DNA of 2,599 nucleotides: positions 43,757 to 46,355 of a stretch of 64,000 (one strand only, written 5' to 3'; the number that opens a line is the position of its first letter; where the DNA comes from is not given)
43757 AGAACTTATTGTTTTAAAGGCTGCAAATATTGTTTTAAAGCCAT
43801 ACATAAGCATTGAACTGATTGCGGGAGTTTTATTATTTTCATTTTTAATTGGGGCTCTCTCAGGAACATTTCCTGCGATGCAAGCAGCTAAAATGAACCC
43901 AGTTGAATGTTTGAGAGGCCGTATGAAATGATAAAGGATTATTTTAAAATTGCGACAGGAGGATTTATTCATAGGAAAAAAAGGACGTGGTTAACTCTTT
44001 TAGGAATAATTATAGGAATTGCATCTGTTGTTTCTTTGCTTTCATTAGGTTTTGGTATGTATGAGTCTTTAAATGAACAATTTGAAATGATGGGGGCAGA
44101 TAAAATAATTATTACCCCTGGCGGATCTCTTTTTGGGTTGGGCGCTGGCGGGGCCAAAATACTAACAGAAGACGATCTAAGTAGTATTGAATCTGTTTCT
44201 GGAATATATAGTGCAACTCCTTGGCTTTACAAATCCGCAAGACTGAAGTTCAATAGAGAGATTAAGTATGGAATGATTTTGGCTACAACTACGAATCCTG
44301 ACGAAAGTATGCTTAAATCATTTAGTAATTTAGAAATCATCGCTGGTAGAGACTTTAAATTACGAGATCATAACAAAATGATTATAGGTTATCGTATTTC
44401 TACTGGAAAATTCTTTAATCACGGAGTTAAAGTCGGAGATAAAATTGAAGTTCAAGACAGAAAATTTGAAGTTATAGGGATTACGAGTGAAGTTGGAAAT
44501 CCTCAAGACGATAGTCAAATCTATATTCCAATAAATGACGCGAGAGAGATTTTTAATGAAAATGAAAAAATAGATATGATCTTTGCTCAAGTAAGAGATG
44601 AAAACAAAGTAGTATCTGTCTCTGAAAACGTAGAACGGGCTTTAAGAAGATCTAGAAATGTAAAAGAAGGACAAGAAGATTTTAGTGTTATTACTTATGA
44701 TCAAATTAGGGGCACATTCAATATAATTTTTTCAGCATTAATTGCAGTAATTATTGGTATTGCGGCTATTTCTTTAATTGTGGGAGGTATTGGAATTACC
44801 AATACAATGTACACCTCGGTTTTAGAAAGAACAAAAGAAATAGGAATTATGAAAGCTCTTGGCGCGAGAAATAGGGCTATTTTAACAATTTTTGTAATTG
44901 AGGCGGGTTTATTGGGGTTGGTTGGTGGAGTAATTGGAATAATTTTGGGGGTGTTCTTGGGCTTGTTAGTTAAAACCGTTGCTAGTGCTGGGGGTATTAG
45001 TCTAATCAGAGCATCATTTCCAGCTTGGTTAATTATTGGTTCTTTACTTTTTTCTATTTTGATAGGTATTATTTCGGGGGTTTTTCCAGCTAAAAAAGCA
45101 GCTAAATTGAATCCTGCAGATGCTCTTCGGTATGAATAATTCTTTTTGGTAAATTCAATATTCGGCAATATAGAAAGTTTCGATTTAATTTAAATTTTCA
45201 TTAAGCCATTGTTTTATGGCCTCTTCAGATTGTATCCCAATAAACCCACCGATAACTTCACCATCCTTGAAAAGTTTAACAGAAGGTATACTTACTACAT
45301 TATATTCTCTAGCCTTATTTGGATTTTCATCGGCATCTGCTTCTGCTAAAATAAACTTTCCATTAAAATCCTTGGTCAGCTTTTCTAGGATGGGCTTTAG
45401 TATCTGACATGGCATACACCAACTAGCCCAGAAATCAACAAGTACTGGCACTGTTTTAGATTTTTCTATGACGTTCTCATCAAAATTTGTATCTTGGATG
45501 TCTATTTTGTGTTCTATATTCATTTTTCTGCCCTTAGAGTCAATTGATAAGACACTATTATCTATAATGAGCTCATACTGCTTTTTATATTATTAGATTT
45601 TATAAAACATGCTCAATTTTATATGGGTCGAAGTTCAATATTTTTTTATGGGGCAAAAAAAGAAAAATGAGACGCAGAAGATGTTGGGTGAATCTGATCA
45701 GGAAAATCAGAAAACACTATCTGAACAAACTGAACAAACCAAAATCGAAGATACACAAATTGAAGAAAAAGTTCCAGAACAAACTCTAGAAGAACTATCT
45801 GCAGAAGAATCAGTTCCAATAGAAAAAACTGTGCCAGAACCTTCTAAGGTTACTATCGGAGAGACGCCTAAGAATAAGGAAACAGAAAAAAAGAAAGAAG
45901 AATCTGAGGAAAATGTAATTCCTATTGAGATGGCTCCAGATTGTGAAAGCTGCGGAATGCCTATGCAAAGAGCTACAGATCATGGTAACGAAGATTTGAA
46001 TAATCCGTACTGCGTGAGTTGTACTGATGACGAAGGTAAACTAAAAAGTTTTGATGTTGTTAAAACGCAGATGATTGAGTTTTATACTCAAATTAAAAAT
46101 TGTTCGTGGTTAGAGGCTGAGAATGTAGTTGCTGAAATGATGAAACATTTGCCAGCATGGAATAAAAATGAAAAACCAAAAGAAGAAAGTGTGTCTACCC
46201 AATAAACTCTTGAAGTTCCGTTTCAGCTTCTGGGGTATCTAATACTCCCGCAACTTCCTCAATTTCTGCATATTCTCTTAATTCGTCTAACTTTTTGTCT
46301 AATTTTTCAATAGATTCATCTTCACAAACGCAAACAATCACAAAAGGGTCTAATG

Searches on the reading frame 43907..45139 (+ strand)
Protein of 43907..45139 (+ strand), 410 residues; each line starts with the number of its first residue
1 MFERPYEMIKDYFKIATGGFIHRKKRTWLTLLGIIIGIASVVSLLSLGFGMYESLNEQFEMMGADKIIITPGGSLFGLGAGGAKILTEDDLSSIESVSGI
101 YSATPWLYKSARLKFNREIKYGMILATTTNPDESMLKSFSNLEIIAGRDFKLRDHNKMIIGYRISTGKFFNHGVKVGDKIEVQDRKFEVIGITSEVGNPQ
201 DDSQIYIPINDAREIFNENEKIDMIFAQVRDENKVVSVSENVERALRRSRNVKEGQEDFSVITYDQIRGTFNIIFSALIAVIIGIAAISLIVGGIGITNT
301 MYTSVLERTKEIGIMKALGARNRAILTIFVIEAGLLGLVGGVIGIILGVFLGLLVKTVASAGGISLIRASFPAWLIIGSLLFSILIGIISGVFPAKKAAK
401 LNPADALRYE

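Call 72: search_protein_families(library=pfam, proteins=[window:43907-45139:+], max_evalue=0.00001)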
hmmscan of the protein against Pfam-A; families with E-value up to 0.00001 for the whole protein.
window:43907-45139:+ (410 aa): 2 families
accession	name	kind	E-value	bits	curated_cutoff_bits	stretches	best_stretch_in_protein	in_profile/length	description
PF12704.14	MacB_PCD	-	1.1e-29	104.7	27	1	27-244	1-206/207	MacB-like periplasmic core domain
PF02687.27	FtsX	-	4.7e-23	82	25.5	1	285-403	3-120/120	FtsX-like permease C-terminal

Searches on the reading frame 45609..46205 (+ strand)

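Call 72: search_protein_families(library=pfam, proteins=[window:45609-46205:+], max_evalue=0.00001)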
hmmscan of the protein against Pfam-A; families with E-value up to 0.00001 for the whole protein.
window:45609-46205:+ (198 aa): 1 family
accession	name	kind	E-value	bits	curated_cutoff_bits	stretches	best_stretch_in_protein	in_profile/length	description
PF12674.12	Zn_ribbon_2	-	1.1e-10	42.4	22.5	1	112-185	2-81/81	Putative zinc ribbon domain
